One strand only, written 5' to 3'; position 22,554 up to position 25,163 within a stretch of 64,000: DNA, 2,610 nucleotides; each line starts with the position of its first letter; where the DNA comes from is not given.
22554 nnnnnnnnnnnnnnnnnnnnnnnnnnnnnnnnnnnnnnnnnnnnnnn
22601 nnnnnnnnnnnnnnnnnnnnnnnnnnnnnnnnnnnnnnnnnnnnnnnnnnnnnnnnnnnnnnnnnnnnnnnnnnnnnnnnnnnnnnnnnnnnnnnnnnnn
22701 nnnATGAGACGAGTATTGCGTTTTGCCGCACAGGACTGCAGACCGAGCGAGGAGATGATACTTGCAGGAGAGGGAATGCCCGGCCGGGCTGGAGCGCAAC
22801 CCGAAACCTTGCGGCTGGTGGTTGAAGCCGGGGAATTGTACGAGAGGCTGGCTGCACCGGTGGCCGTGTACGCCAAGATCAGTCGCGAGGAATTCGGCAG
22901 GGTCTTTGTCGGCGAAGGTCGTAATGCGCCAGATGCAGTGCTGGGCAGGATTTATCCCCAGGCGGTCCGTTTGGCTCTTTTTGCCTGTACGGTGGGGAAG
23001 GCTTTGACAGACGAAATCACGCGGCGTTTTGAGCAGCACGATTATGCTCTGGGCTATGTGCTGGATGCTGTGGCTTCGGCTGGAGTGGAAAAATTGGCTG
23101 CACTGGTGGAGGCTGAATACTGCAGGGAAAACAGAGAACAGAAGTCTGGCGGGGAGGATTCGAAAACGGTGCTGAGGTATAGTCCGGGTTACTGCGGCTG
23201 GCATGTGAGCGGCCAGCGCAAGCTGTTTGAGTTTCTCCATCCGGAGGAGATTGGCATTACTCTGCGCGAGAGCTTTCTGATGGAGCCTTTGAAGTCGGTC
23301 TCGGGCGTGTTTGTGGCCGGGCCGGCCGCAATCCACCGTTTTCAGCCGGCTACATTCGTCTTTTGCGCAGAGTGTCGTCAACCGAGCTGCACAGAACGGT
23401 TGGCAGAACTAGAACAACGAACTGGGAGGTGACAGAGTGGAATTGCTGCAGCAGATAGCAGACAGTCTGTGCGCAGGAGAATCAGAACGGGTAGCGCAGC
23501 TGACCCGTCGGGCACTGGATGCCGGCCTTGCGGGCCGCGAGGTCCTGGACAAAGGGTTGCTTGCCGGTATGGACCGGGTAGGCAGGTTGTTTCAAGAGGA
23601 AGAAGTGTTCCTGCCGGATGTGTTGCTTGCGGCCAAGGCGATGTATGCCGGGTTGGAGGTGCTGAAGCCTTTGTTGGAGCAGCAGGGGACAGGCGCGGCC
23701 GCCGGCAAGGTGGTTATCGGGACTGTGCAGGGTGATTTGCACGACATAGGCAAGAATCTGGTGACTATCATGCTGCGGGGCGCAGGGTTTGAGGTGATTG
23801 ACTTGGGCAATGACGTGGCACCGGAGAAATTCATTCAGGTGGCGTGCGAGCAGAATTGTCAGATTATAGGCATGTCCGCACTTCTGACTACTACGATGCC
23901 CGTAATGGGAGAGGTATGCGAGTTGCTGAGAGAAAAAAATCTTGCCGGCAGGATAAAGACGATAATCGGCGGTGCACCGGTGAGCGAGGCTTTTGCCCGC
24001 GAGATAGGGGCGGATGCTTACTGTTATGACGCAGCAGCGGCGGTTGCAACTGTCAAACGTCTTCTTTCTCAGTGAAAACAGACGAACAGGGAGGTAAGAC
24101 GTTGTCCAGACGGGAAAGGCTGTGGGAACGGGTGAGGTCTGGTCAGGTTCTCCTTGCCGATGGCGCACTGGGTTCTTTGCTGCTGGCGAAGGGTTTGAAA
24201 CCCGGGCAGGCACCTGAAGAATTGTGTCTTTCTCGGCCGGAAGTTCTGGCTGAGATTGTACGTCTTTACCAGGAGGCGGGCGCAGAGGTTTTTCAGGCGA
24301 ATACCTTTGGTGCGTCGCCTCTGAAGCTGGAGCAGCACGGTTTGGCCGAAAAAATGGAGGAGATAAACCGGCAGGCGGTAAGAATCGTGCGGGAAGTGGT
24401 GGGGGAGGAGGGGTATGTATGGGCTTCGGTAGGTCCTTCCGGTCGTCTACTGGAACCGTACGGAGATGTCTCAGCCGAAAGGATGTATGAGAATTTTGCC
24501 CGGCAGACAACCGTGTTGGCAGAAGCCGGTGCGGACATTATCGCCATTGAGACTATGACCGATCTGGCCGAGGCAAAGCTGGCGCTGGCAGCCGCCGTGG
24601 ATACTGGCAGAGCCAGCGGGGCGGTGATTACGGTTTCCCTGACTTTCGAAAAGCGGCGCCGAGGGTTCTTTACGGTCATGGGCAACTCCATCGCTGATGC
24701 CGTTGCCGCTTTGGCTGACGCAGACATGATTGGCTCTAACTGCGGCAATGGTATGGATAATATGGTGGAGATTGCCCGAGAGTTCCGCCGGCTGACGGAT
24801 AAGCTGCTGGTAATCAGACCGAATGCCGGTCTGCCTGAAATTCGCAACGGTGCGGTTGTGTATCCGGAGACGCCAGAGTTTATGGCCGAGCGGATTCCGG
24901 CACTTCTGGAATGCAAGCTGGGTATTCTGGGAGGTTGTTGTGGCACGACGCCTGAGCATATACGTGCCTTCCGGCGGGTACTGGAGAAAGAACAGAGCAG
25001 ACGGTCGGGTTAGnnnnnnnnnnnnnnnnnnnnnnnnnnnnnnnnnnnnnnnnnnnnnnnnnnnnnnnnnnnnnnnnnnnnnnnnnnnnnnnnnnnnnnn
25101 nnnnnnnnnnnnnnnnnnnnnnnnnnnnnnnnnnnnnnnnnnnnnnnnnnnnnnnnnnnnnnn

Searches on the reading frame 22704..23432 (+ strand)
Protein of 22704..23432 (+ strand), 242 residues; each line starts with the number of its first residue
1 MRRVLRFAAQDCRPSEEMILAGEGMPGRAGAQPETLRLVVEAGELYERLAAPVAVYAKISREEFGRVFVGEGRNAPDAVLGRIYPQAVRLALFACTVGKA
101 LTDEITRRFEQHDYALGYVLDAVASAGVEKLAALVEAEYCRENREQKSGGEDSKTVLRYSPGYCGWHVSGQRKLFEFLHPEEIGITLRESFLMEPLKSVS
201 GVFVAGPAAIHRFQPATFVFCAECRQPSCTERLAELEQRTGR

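Call 67: search_protein_families(library=pfam, proteins=[window:22704-23432:+], max_evalue=0.0001)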
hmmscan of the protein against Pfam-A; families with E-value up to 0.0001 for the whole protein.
window:22704-23432:+ (242 aa): 1 family
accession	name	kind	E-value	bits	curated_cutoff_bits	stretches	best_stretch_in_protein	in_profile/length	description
PF02965.22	Met_synt_B12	-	3.4e-12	46.8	25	1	90-209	123-252/273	Vitamin B12 dependent methionine synthase, activation domain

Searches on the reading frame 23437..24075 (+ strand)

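Call 114: search_protein_families(library=pfam, proteins=[window:23437-24075:+], max_evalue=0.000001)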
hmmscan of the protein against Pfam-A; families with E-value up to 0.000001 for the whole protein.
window:23437-24075:+ (212 aa): 2 families
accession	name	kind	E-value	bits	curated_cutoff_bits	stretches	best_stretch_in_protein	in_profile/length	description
PF02310.24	B12-binding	-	2e-27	95.8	32.1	1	90-202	1-116/121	B12 binding domain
PF02607.22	B12-binding_2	-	3.2e-20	72.5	23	1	3-77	1-74/74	B12 binding domain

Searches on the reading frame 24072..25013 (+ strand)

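Call 113: search_protein_families(library=pfam, proteins=[window:24072-25013:+], max_evalue=0.000001)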
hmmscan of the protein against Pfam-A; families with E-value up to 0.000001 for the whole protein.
window:24072-25013:+ (313 aa): 1 family
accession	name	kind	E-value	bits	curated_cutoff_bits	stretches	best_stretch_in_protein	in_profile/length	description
PF02574.22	S-methyl_trans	-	1.9e-62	212.1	22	1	27-303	1-282/283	Homocysteine S-methyltransferase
